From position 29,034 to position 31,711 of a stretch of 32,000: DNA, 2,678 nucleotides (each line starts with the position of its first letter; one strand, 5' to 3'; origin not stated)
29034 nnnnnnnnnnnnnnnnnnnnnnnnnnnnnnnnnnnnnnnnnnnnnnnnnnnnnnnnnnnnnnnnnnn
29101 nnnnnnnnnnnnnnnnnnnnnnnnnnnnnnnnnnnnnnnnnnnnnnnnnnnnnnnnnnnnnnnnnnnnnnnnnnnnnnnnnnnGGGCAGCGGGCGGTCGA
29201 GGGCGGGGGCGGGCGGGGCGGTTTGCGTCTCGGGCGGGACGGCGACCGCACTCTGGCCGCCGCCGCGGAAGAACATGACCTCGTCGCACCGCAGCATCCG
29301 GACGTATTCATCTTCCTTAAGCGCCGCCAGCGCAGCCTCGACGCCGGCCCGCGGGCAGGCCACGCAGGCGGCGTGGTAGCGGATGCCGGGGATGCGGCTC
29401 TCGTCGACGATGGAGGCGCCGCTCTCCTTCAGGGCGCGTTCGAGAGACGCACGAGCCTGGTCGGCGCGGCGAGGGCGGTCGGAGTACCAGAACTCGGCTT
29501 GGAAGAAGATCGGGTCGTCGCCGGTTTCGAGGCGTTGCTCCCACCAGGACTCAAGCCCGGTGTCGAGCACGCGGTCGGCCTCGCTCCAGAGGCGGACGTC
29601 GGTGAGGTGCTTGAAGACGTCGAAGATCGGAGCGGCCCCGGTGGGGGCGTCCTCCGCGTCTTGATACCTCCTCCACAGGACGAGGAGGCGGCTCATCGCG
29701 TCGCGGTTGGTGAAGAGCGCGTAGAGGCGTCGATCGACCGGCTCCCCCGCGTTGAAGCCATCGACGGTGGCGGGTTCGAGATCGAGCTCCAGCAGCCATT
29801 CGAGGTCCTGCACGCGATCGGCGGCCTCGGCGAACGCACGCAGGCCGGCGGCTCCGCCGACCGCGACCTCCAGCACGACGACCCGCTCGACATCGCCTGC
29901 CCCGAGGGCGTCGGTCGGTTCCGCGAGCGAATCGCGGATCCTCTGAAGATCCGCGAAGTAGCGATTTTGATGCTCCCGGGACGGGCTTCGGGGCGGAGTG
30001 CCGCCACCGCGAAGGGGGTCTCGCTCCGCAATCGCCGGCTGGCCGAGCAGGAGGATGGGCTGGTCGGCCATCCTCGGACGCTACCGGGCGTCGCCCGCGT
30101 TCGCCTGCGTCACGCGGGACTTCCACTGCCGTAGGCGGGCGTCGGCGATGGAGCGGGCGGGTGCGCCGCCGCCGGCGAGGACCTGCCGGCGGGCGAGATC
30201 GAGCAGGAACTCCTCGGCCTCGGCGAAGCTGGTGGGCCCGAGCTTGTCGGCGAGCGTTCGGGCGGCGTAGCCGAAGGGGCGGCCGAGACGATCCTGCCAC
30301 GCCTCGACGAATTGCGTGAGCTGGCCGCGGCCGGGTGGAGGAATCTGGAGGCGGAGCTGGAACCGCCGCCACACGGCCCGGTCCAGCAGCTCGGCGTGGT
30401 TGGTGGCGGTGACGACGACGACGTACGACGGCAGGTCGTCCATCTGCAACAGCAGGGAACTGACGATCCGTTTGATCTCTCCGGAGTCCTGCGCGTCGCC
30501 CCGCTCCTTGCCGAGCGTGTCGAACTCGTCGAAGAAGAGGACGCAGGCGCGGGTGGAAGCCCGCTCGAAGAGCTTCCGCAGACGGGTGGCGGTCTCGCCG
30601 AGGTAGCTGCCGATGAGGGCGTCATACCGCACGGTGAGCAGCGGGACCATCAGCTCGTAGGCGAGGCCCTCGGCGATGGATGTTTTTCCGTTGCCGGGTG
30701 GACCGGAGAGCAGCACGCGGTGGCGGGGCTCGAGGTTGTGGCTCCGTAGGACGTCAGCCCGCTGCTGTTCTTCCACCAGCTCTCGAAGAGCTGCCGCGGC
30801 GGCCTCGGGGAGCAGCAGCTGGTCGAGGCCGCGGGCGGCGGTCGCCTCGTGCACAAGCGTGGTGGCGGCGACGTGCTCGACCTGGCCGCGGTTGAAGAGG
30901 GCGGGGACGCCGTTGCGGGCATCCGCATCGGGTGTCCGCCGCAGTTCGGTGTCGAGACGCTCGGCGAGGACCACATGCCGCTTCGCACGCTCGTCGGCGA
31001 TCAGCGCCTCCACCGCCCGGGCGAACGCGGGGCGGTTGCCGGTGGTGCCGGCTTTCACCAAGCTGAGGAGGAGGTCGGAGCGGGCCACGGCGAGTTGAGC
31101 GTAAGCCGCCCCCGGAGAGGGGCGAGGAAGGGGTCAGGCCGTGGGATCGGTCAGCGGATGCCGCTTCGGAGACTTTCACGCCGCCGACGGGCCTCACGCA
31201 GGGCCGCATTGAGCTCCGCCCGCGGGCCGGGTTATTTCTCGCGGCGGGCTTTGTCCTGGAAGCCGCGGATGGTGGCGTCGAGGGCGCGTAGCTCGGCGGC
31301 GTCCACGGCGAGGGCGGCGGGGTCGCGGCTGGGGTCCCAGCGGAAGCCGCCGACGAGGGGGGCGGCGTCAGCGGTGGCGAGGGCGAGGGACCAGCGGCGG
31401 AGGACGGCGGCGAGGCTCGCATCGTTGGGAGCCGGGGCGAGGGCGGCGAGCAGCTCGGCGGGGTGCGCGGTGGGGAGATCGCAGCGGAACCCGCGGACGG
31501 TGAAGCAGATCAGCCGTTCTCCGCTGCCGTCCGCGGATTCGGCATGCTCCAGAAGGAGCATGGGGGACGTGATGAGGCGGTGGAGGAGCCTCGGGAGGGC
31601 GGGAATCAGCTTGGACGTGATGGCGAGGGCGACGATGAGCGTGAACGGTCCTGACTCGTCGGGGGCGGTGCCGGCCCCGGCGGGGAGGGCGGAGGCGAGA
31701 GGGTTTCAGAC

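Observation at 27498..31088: AAA+ ATPase plus S8 subtilase two-gene module (IetAS-like) in a defence-island-like context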

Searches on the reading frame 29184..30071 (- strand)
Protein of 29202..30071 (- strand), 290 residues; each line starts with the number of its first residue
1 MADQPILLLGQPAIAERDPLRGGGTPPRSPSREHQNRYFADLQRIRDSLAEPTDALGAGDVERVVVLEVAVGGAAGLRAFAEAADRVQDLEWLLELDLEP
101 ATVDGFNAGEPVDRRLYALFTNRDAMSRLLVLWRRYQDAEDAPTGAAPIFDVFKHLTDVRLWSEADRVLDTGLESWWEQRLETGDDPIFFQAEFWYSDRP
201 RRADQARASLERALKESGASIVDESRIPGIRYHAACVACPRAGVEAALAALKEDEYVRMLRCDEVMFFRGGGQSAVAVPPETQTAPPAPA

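Call 45: search_protein_representatives(protein=window:29202-30071:-)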
Query: 290 residues. Proteins with E-value up to 0.001 (for the whole library): 824; up to 1e-10: 574; up to 1e-30: 27. The best 150 are listed.
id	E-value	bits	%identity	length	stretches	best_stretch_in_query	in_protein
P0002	6.7e-118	409.4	63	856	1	1-289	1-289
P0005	6.0e-56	206.1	38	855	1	1-278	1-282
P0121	8.3e-44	166.3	41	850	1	1-276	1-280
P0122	1.7e-38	148.9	36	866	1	1-281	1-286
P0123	4.2e-37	144.3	34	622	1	2-287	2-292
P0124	8.0e-37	143.4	38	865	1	5-282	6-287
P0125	4.2e-36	141.0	37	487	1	2-278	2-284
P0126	5.7e-36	140.6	35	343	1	3-288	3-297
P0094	6.6e-36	140.3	37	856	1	1-280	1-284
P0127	1.4e-35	139.3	40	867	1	1-275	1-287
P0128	1.9e-35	138.8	35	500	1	2-277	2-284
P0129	2.0e-35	138.8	35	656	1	1-276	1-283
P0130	5.3e-35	137.4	36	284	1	1-275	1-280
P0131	1.1e-34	136.3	35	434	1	2-275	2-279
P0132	2.3e-34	135.3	35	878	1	28-287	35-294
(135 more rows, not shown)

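Call 60: predict_structure(alignment_id=A2)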
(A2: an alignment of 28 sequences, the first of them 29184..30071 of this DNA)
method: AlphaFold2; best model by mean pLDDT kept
length: 296 residues; sequences in the alignment: 28
mean_pLDDT: 83.7   pTM: 0.74
mean pLDDT of the five models: 83.7, 82.9, 81.7, 79.2, 75.3
residues with pLDDT >= 90: 161; 70-90: 73; 50-70: 50; < 50: 12
segments of 3 or more residues with pLDDT < 50: 282-284
pLDDT, mean of each block of 10 residues (from residue 1): 60 59 66 89 92 60 90 71 92 89 87 91 94 96 94 94 88 92 95 86 90 95 87 92 97 93 90 55 55 62
secondary structure, 60 per line:
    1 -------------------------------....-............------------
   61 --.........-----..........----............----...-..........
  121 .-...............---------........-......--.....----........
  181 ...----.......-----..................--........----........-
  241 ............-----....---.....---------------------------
elements in order: H32-35 H37-48 E63-71 H77-86 E91-102 E111-121 H123-137 H147-154 E156-161 H164-168 H173-183 E188-194 H200-217 E220-227 E232-239 H241-252 H258-261 E265-269

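Call 63: fold_search(model_id=the predicted structure, library=pdb)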
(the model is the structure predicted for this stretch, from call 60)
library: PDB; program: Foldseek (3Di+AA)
matches with E <= 10: 1233; with E <= 0.001: 3
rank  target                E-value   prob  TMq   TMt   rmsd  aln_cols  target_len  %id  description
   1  6fdb_A                4.9e-04  0.97  0.23  0.33  12.3       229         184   14  Positively supercharged variant of the computationally designed cage protein O3-33 (released 2018-08-22)
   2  4nwn_M                8.4e-04  0.99  0.25  0.38  10.8       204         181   15  Computationally Designed Two-Component Self-Assembling Tetrahedral Cage T32-28 (released 2014-05-28)
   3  3vcd_B                9.0e-04  0.97  0.23  0.33  11.9       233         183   13  Computationally Designed Self-assembling Octahedral Cage protein, O333, Crystallized in space group R32 (released 2012-06-06)
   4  6u9d_S                1.1e-03  0.82  0.21  0.24  15.8       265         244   10  Saccharomyces cerevisiae acetohydroxyacid synthase (released 2020-07-15)
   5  6u9d_K                1.2e-03  0.84  0.21  0.24  16.2       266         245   10  Saccharomyces cerevisiae acetohydroxyacid synthase (released 2020-07-15)
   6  5is2                  1.2e-03  0.80  0.17  0.14  15.5       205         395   13  Crystal structure of Mycobacterium avium SerB2 at pH 6.6 (released 2016-04-27)
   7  2nyi_B                1.5e-03  0.92  0.20  0.31  15.7       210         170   12  Crystal Structure of an Unknown Protein from Galdieria sulphuraria (released 2006-12-12)
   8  3i4h                  1.5e-03  0.82  0.23  0.28  12.0       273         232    6  Crystal structure of Cas6 in Pyrococcus furiosus (released 2009-09-22)
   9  7q4g_E                1.6e-03  0.69  0.21  0.26  14.8       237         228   13  Structure of coproheme decarboxylase from Corynebacterium dipththeriae Y135A mutant in complex with coproheme (released 2022-02-23)
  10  2nyi_A                1.7e-03  0.90  0.19  0.29  16.0       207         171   14  Crystal Structure of an Unknown Protein from Galdieria sulphuraria (released 2006-12-12)
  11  2zho_E                2.0e-03  0.90  0.20  0.33  12.2       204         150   10  Crystal structure of the regulatory subunit of aspartate kinase from Thermus thermophilus (ligand free form) (released 2009-02-17)
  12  8qwc_A                2.1e-03  0.72  0.21  0.26  14.5       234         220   12  Cryo-EM structure of Apo coproheme decarboxylase from Corynebacterium diphtheria. (released 2025-02-05)
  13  3p96                  2.7e-03  0.77  0.19  0.15  15.4       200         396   12  Crystal structure of Phosphoserine phosphatase SerB from Mycobacterium avium, native form (released 2010-11-10)
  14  3s1t_B                2.8e-03  0.75  0.18  0.28  13.1       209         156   14  Structure of the regulatory domain of aspartokinase (Rv3709c; AK-beta) in complex with threonine from Mycobacterium tu (released 2012-06-13)
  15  2dtj_A                3.4e-03  0.75  0.18  0.28  13.0       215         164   12  Crystal structure of regulatory subunit of aspartate kinase from Corynebacterium glutamicum (released 2007-05-01)
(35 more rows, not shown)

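Call 80: fold_search(model_id=the predicted structure, library=viral)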
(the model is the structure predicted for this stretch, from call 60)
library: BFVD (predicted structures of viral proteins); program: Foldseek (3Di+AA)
matches with E <= 10: 890; with E <= 0.001: 1
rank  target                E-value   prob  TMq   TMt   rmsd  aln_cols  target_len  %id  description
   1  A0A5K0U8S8            3.8e-04  0.91  0.20  0.17  18.6       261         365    9  RNA recognition motif [Yasminevirus sp. GU-2018]
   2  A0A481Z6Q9            1.1e-03  0.72  0.21  0.27  15.8       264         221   13  Uncharacterized protein [Pithovirus LCPAC302]
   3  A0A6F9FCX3            1.5e-02  0.63  0.23  0.08  15.6       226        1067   12  (no name in the UniProt tables at hand)
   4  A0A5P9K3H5            1.8e-02  0.69  0.19  0.09  14.3       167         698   10  (no name in the UniProt tables at hand)
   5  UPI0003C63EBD         2.6e-02  0.57  0.19  0.31  13.6       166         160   11  (no name look-up for this kind of identifier)
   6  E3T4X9                3.1e-02  0.38  0.21  0.29  19.4       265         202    9  Uncharacterized protein [Cafeteria roenbergensis virus (strain BV-PW1)]
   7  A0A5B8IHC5            3.3e-02  0.18  0.17  0.14  20.5       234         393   12  Uncharacterized protein [Mimiviridae sp. ChoanoV1]
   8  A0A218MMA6            4.0e-02  0.18  0.18  0.07  29.0       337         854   11  DUF5824 domain-containing protein [uncultured virus]
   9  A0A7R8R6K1            4.2e-02  0.11  0.14  0.15  17.2       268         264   10  Uncharacterized protein [Klebsiella phage vB_KvM-Eowyn]
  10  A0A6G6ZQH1            5.0e-02  0.09  0.16  0.07  19.2       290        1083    8  (no name in the UniProt tables at hand)
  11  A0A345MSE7            5.3e-02  0.15  0.18  0.14  20.2       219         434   10  (no name in the UniProt tables at hand)
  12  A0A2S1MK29            5.7e-02  0.23  0.20  0.07  22.9       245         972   10  EO1 [Rhynchobatus djiddensis adomavirus 1]
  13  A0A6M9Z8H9            7.7e-02  0.38  0.18  0.21   9.3       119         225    8  Replication-associated protein [Cressdnaviricota sp.]
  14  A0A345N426            8.1e-02  0.25  0.19  0.19  14.5       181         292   12  (no name in the UniProt tables at hand)
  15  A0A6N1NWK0            8.6e-02  0.18  0.19  0.24  11.9       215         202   11  Uncharacterized protein [Tupanvirus soda lake]
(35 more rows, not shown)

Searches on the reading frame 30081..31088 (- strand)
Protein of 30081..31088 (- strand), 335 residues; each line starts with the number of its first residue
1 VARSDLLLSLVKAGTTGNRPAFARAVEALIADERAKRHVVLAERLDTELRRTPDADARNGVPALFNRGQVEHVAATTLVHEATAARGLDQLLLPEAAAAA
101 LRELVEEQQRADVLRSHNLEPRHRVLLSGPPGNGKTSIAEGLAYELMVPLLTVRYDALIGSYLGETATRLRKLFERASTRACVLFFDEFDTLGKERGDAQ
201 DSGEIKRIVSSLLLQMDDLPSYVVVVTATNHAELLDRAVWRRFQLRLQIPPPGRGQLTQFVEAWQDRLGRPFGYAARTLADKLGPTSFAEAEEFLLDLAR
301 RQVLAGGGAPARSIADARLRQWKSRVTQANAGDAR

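Call 3: search_protein_families(library=padloc, proteins=[window:30081-31088:-], max_evalue=0.01)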
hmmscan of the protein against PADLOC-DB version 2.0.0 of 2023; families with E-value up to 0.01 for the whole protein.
window:30081-31088:- (335 aa): 8 families
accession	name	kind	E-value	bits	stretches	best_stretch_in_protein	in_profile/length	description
PDLC04232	IetA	-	7e-141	467.4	1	1-330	1-324/330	-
PDLC04231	IetA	-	2e-92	307.7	1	1-263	1-258/262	-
PDLC02196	IetA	-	1.7e-74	249.5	1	4-306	4-305/374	-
PDLC02195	IetA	-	2.4e-58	196.3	1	88-306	103-320/395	-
PDLC00915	TRIP13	-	4.6e-15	53.8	1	89-282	29-240/302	TRIP13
PDLC00914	TRIP13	-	1.4e-09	35.9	1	124-261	73-227/302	TRIP13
PDLC04140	mad8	-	0.00093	16.8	1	118-148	23-53/314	mads_8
PDLC05079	PDC-S73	-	0.0051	13.6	1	117-147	186-216/752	-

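Call 4: search_protein_families(library=pfam, proteins=[window:30081-31088:-], max_evalue=0.01)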
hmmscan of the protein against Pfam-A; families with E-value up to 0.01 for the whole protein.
window:30081-31088:- (335 aa): 8 families
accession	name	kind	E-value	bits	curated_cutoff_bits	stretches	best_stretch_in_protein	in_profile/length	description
PF00004.35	AAA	-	4.2e-31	108.5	21.2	1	125-250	1-130/131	ATPase family associated with various cellular activities (AAA)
PF20720.3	nSTAND3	-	1.6e-07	31.6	27.2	1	119-212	14-95/155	Novel STAND NTPase 3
PF07728.20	AAA_5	-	0.0001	22.8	22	1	125-195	2-81/139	AAA domain (dynein-related subfamily)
PF05496.18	RuvB_N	-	0.00021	21.5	27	1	120-190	31-94/159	Holliday junction DNA helicase RuvB P-loop domain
PF05729.18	NACHT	-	0.0035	17.6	26.7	0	124-146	2-24/167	NACHT domain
PF13191.12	AAA_16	-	0.0041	18.1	32.6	0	121-143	24-45/167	AAA ATPase domain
PF01078.27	Mg_chelatase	-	0.0048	16.8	20.3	0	122-144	22-44/207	Magnesium chelatase, subunit ChlI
PF12775.13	AAA_7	-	0.006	16.6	25.8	0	108-146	19-57/181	P-loop containing dynein motor region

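Call 5: search_protein_families(library=ncbifam, proteins=[window:30081-31088:-], max_evalue=0.01)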
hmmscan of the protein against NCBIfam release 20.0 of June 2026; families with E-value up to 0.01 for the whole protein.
window:30081-31088:- (335 aa): 22 families
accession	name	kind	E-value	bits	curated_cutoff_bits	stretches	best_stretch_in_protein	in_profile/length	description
NF042959.1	IteA_antiphage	equivalog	1.5e-63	215.2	510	1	37-307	41-309/367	anti-phage ATPase IteA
TIGR01243.1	CDC48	subfamily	5.1e-24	84.6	802.65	1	96-252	460-622/733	CDC48 family AAA ATPase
NF003069.1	PRK03992.1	subfamily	5.5e-23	81.7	500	1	100-255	142-305/379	proteasome-activating nucleotidase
TIGR01241.2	FtsH_fam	equivalog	1.5e-22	80.2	600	1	125-252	198-332/598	ATP-dependent zinc metalloprotease FtsH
TIGR01242.2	TIGR01242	subfamily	5.5e-22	78.2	500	1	102-254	127-287/362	proteasome-activating nucleotidase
NF047747.1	PrtsmActNtasePan2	equivalog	1.7e-19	70.4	700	1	101-267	163-337/397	proteasome-activating nucleotidase Pan2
TIGR03689.1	pup_AAA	equivalog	6.7e-19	68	504.75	1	109-249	203-362/512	proteasome ATPase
NF008004.0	PRK10733.1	equivalog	1.5e-18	66.1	1008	1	121-244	184-312/644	ATP-dependent zinc metalloprotease FtsH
NF047748.1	PrtsmActNtasePan1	equivalog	4.9e-18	65.3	750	1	101-252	160-319/405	proteasome-activating nucleotidase Pan1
NF041006.2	cell_div_CdvC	equivalog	1e-16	60.9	650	1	100-266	114-287/370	cell division protein CdvC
TIGR03922.1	T7SS_EccA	equivalog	6.4e-12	44.8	466.65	1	123-232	313-426/557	type VII secretion AAA-ATPase EccA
TIGR02881.1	spore_V_K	equivalog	2.5e-07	30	422.95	1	111-234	33-155/261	stage V sporulation protein K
NF003229.0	PRK04195.1-5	equivalog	1.5e-06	27.2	280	1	122-210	44-129/413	replication factor C large subunit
TIGR02880.1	cbbX_cfxQ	equivalog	1.7e-06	27.5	459.25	1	104-229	42-167/284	CbbX protein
NF038214.1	IS21_help_AAA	equivalog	4.2e-05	23.3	200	1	104-189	72-160/232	IS21-like element helper ATPase IstB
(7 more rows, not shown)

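Call 16: search_solved_structures(query=window:30081-31088:-, max_evalue=0.0001)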
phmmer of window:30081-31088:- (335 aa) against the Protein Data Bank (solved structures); distinct sequences matched with E-value up to 0.0001: 277 (the best 60 are shown).
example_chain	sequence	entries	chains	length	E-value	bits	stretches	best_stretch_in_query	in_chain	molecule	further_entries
5vc7_A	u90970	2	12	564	1.9e-42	149.2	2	101-255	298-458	VCP-like ATPase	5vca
5g4g_A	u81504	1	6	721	3.8e-42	148.2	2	101-255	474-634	VCP-LIKE ATPASE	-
5g4f_A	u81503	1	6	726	3.9e-42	148.2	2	102-255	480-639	VCP-LIKE ATPASE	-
9bji_A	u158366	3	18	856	1.4e-40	143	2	114-252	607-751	Nuclear valosin-containing protein-like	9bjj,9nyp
6chs_H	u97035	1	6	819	3.9e-40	141.6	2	115-254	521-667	Putative cell division control protein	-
7wub_D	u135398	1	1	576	1.1e-39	140.1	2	100-253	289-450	Transitional endoplasmic reticulum ATPase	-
9m4n_A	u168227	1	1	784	1.1e-39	140.1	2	111-254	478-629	Cell division control protein 48 homolog A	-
7wub_C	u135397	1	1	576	1.1e-39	140.1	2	100-253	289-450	Transitional endoplasmic reticulum ATPase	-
9m3v_A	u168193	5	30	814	1.2e-39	140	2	111-254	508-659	Cell division control protein 48 homolog A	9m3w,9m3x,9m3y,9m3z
5c18_A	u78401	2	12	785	1.5e-39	139.7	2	100-253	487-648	Transitional endoplasmic reticulum ATPase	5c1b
6mck_A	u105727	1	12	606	1.6e-39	139.6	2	100-253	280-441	Transitional endoplasmic reticulum ATPase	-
7rlj_A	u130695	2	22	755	2.3e-39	139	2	100-253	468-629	Transitional endoplasmic reticulum ATPase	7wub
9ox9_A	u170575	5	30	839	2.4e-39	139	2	100-256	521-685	vesicle-fusing ATPase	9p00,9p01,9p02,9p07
8yka_A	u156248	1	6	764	2.4e-39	139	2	100-253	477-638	Transitional endoplasmic reticulum ATPase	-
7y4w_A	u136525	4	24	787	2.7e-39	138.8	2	100-253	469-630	Transitional endoplasmic reticulum ATPase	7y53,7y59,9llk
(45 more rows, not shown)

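Call 27: search_dna_similar(query=window:30081-31088:-, collection=plasmids, mode=protein, max_rows=25)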
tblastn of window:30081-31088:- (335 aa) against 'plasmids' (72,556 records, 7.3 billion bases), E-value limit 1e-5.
Records with a match: 1321; places in all: 1534; records where one place covers at least 80% of the query: 91.
Best place of each record, by identity: <60% 1321.
By first word of the organism name: Klebsiella 220; Rhizobium 106; Agrobacterium 65; Streptomyces 60; Burkholderia 41; Bradyrhizobium 37; Serratia 35; Nostoc 33; Clostridium 28; Escherichia 27; and 233 more.
By predicted mobility (MOB-suite, as given by PLSDB): non-mobilizable 661; conjugative 544; mobilizable 116.
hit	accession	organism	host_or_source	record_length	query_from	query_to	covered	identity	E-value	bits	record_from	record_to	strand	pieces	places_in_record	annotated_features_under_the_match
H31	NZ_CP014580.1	Paraburkholderia phytofirmans OLGA172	-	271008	1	327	98%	55.4%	3e-95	316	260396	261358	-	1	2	ATP-binding protein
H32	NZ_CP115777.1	Paracoccus albus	cell culture,sediment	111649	1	326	97%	53.5%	1e-100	331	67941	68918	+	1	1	ATP-binding protein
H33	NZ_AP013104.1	Bradyrhizobium elkanii USDA 61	-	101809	1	326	97%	53.3%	5e-90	301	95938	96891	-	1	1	ATP-binding protein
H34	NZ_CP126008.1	Bradyrhizobium elkanii USDA 94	Glycine max,soybean,root nodule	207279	1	326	97%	53.3%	5e-90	301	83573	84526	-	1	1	ATP-binding protein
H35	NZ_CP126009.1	Bradyrhizobium elkanii USDA 94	Glycine max,soybean,root nodule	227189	1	326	97%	53.3%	5e-90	301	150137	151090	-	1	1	ATP-binding protein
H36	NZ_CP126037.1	Bradyrhizobium elkanii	Glycine max,soybean,root nodule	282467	1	326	97%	53.3%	5e-90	301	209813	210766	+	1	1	ATP-binding protein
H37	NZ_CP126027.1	Bradyrhizobium elkanii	Glycine max,soybean,root nodule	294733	1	326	97%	53.3%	5e-90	301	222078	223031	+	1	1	ATP-binding protein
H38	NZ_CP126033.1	Bradyrhizobium elkanii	Glycine max,soybean,root nodule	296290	1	326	97%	53.3%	5e-90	301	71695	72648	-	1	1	ATP-binding protein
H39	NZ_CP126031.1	Bradyrhizobium elkanii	Glycine max,soybean,root nodule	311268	1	326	97%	53.3%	5e-90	301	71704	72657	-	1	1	ATP-binding protein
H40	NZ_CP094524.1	Bradyrhizobium sp. ISRA443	Arachis hypogaea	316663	1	326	97%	52.7%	2e-85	288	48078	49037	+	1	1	ATP-binding protein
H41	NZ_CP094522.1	Bradyrhizobium sp. ISRA437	Arachis hypogaea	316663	1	326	97%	52.7%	2e-85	288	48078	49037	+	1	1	ATP-binding protein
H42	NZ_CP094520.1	Bradyrhizobium sp. ISRA436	Arachis hypogaea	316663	1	326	97%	52.7%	2e-85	288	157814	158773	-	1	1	ATP-binding protein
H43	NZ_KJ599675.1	Micrococcus sp. A7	-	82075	1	325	97%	52.8%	4e-88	295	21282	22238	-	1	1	ATP-binding protein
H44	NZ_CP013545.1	Rhizobium phaseoli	Phaseolus vulgaris,Whole ...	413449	1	332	99%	51.3%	7e-93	309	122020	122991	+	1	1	ATP-binding protein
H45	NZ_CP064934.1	Rhizobium phaseoli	Phaseolus vulgaris,single cell,soil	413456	1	332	99%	51.3%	7e-93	309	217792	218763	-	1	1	ATP-binding protein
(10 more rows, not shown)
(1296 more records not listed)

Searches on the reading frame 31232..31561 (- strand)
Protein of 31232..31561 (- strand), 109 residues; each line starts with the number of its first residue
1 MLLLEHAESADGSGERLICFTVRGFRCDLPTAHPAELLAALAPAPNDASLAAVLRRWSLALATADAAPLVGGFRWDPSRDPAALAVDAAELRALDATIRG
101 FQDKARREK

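Call 3: search_protein_families(library=padloc, proteins=[window:31232-31561:-], max_evalue=0.01)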
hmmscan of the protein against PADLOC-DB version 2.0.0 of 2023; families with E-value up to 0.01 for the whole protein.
window:31232-31561:- (109 aa): 0 families

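Call 4: search_protein_families(library=pfam, proteins=[window:31232-31561:-], max_evalue=0.01)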
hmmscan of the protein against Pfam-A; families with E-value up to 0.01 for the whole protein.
window:31232-31561:- (109 aa): 0 families

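Call 5: search_protein_families(library=ncbifam, proteins=[window:31232-31561:-], max_evalue=0.01)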
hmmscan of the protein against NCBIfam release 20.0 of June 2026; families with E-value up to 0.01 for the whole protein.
window:31232-31561:- (109 aa): 0 families
